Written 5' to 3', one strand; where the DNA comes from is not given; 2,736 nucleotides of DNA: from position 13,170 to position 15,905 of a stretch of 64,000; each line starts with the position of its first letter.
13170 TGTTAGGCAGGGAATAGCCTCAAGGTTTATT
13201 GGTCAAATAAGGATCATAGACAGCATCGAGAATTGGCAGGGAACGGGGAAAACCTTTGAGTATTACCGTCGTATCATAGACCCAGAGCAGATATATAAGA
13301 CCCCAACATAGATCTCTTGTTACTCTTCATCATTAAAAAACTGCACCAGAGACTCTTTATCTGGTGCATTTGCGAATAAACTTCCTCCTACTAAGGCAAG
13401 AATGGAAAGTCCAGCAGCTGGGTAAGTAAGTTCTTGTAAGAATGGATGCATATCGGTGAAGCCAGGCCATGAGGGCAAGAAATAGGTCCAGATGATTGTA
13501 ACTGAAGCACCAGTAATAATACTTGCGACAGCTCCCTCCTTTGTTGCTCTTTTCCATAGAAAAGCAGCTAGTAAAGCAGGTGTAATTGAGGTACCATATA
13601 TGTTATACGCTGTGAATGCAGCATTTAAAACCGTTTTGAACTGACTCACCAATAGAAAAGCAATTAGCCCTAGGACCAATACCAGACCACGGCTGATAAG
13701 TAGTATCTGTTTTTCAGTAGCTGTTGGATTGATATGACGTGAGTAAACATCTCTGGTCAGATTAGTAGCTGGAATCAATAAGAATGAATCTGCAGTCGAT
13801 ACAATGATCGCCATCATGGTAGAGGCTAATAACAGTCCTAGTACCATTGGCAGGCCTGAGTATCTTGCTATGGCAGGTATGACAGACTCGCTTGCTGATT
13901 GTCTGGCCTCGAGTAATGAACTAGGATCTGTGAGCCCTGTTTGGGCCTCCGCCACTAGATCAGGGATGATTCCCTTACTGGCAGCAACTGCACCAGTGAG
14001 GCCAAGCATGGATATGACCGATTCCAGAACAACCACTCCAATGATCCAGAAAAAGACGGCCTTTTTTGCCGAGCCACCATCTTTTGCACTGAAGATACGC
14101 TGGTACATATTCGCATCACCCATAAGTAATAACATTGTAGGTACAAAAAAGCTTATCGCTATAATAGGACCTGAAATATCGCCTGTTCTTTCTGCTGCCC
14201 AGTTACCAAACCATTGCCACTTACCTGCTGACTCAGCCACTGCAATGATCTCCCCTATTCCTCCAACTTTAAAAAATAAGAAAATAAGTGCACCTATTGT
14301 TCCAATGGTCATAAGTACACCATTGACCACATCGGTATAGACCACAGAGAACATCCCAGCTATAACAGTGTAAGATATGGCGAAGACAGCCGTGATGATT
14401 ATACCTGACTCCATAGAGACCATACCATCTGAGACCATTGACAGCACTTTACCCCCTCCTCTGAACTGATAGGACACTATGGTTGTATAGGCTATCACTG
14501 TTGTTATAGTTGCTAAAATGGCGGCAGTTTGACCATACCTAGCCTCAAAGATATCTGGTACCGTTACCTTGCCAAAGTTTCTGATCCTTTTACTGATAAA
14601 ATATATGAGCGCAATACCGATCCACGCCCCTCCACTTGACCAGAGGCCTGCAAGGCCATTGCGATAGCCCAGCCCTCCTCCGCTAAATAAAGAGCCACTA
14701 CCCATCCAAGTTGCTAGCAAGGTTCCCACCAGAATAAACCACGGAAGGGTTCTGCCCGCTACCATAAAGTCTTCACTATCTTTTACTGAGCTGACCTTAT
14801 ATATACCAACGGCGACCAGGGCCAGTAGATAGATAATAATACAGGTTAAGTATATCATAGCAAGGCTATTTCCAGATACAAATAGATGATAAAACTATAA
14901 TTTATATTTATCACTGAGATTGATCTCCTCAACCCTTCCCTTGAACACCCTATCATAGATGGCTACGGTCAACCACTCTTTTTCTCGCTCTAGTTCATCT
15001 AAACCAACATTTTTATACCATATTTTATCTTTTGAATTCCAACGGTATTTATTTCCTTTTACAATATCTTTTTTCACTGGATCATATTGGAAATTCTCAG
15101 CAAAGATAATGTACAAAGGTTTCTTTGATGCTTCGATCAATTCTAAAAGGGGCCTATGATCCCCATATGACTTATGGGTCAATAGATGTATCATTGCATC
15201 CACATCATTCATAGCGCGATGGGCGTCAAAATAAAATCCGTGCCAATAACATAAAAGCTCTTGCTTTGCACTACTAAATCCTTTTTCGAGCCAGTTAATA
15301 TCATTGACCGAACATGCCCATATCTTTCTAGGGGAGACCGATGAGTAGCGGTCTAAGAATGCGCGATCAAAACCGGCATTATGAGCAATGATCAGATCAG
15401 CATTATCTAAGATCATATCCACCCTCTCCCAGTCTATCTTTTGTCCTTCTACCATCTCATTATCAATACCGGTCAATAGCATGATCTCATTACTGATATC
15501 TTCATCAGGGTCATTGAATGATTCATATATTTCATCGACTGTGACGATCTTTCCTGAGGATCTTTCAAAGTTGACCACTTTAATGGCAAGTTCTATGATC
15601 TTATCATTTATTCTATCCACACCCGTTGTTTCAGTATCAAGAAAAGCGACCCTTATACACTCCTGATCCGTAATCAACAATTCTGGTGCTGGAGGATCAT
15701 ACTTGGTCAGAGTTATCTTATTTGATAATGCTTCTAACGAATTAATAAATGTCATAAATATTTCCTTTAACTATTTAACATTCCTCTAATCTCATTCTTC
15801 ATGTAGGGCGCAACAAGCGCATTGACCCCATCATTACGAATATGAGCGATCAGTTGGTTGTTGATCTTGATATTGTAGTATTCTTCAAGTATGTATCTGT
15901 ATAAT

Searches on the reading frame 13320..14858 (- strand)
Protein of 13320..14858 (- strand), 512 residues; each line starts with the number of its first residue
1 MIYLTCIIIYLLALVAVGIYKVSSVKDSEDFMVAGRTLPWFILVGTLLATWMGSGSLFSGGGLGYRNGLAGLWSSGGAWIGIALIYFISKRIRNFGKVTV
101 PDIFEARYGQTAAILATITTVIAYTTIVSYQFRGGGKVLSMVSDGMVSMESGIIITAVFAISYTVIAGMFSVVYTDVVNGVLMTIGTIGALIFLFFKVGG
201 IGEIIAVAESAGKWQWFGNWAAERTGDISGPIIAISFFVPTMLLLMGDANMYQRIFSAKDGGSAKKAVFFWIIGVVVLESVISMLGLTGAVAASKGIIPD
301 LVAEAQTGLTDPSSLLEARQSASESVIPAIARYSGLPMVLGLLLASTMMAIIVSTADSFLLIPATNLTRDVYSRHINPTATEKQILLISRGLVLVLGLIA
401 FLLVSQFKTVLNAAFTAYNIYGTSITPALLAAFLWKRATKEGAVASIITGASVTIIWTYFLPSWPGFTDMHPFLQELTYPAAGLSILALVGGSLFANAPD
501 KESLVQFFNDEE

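Call 64: search_protein_families(library=pfam, proteins=[window:13320-14858:-], max_evalue=0.0001)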
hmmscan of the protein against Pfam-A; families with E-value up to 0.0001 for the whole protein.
window:13320-14858:- (512 aa): 1 family
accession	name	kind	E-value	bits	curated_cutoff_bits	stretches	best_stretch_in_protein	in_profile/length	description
PF00474.23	SSF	-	1.5e-47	162.9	22.8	1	31-450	1-406/406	Sodium:solute symporter family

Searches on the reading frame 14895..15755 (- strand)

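Call 64: search_protein_families(library=pfam, proteins=[window:14895-15755:-], max_evalue=0.0001)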
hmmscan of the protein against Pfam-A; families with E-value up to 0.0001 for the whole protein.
window:14895-15755:- (286 aa): 1 family
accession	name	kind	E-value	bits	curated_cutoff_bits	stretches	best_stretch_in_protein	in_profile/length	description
PF00929.31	RNase_T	-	6.3e-15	56.5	24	1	38-191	2-163/164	Exonuclease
